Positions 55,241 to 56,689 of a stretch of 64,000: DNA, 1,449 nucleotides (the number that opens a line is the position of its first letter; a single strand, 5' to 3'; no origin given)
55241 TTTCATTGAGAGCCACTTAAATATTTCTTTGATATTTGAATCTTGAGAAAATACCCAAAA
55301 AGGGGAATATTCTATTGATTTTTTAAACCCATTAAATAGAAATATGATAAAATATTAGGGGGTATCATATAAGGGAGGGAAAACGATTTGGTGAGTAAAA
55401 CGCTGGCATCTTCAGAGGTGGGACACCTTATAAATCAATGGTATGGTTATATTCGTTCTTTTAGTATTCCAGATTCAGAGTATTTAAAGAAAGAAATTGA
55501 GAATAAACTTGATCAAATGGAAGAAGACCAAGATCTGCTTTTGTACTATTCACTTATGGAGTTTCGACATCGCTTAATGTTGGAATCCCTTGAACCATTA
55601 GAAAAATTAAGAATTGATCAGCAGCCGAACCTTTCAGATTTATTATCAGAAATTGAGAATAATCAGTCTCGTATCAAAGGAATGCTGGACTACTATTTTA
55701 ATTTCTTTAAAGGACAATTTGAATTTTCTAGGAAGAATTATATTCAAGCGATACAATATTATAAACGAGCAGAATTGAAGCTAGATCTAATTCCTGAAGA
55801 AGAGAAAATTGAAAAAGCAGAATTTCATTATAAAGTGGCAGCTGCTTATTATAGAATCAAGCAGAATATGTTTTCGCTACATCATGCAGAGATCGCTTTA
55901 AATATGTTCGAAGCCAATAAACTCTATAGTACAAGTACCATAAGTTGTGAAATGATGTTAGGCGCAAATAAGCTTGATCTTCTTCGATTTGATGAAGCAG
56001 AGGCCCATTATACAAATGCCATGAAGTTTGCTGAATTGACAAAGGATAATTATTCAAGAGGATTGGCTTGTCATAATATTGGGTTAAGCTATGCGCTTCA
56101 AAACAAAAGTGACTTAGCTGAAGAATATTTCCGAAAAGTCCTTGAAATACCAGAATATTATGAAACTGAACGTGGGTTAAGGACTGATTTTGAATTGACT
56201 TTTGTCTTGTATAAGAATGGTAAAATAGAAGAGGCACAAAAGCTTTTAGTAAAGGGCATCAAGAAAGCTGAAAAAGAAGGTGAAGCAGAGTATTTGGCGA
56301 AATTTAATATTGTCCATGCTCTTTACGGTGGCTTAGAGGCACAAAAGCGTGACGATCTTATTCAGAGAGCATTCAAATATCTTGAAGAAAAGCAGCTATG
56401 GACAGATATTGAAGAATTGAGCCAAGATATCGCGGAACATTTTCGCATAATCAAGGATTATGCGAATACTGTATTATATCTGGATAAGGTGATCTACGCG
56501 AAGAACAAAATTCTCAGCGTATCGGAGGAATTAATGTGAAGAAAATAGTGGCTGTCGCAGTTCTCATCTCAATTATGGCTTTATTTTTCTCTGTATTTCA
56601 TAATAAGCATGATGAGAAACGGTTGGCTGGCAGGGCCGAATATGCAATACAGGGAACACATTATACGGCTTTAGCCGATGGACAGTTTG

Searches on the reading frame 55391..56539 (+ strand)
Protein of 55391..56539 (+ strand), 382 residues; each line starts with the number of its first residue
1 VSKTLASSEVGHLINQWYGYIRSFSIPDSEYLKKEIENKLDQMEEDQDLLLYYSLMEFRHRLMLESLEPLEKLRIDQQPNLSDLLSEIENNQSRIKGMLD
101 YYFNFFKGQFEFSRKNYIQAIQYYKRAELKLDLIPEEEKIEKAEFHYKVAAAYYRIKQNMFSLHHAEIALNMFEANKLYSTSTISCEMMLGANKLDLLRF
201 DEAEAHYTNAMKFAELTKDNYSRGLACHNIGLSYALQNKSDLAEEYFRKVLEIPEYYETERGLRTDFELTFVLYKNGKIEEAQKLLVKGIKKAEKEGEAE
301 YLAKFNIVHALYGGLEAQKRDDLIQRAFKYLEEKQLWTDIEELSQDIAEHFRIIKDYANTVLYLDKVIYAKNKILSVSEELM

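Call 57: search_dna_similar(query=window:55391-56539:+, collection=plasmids, mode=protein, max_rows=40, max_evalue=1e-30)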
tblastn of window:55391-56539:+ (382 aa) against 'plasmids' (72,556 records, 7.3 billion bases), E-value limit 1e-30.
Records with a match: 171; places in all: 200; records where one place covers at least 80% of the query: 152.
Best place of each record, by identity: >=99% 2; <60% 169.
By first word of the organism name: Bacillus 170; Paenalkalicoccus 1.
By predicted mobility (MOB-suite, as given by PLSDB): mobilizable 79; non-mobilizable 61; conjugative 31.
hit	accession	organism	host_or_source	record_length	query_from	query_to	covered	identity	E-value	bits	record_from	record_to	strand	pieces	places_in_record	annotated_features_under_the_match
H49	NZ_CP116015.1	Bacillus velezensis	cell culture,Ganjang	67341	1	382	100%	99.7%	0e+0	715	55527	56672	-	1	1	tetratricopeptide repeat protein | hypothetical protein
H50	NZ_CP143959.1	Bacillus amyloliquefaciens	-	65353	1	382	100%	99.7%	0e+0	715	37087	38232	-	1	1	tetratricopeptide repeat protein | hypothetical protein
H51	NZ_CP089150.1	Bacillus subtilis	single cell,Nuruk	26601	1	381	100%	44.9%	3e-77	266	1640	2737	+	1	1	tetratricopeptide repeat protein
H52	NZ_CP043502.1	Bacillus paralicheniformis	cell culture,tomato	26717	1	381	100%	44.9%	3e-77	266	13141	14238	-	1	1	tetratricopeptide repeat protein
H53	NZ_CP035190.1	Bacillus licheniformis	cell culture,food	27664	1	381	100%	44.9%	3e-77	266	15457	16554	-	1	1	tetratricopeptide repeat protein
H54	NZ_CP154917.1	Bacillus subtilis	-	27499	1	381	100%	44.9%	9e-77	265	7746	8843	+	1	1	tetratricopeptide repeat protein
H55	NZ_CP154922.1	Bacillus subtilis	-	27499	1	381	100%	44.9%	9e-77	265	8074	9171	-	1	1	tetratricopeptide repeat protein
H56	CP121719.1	Bacillus subtilis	cell culture,Kantong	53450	5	381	99%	45.1%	1e-81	279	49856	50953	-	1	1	tetratricopeptide repeat protein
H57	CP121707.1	Bacillus subtilis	cell culture,Kantong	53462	5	381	99%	45.1%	1e-81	279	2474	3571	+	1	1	tetratricopeptide repeat protein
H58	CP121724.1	Bacillus subtilis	cell culture,Kantong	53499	5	381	99%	45.1%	1e-81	279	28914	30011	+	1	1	tetratricopeptide repeat protein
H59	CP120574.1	Bacillus subtilis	cell culture,Kantong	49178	5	381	99%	44.9%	2e-81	278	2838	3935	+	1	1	tetratricopeptide repeat protein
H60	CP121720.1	Bacillus subtilis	cell culture,Kantong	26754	5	380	98%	43.5%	2e-73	255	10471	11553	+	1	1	tetratricopeptide repeat protein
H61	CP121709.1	Bacillus subtilis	cell culture,Kantong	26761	5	380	98%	43.5%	2e-73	255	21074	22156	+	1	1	tetratricopeptide repeat protein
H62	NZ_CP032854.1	Bacillus subtilis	cell culture,Cheonggukjang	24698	5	380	98%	43.4%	5e-74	257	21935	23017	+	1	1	tetratricopeptide repeat protein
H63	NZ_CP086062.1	Bacillus sp. BC1-43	Sing cell,soil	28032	5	380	98%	43.1%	1e-73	256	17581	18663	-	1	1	tetratricopeptide repeat protein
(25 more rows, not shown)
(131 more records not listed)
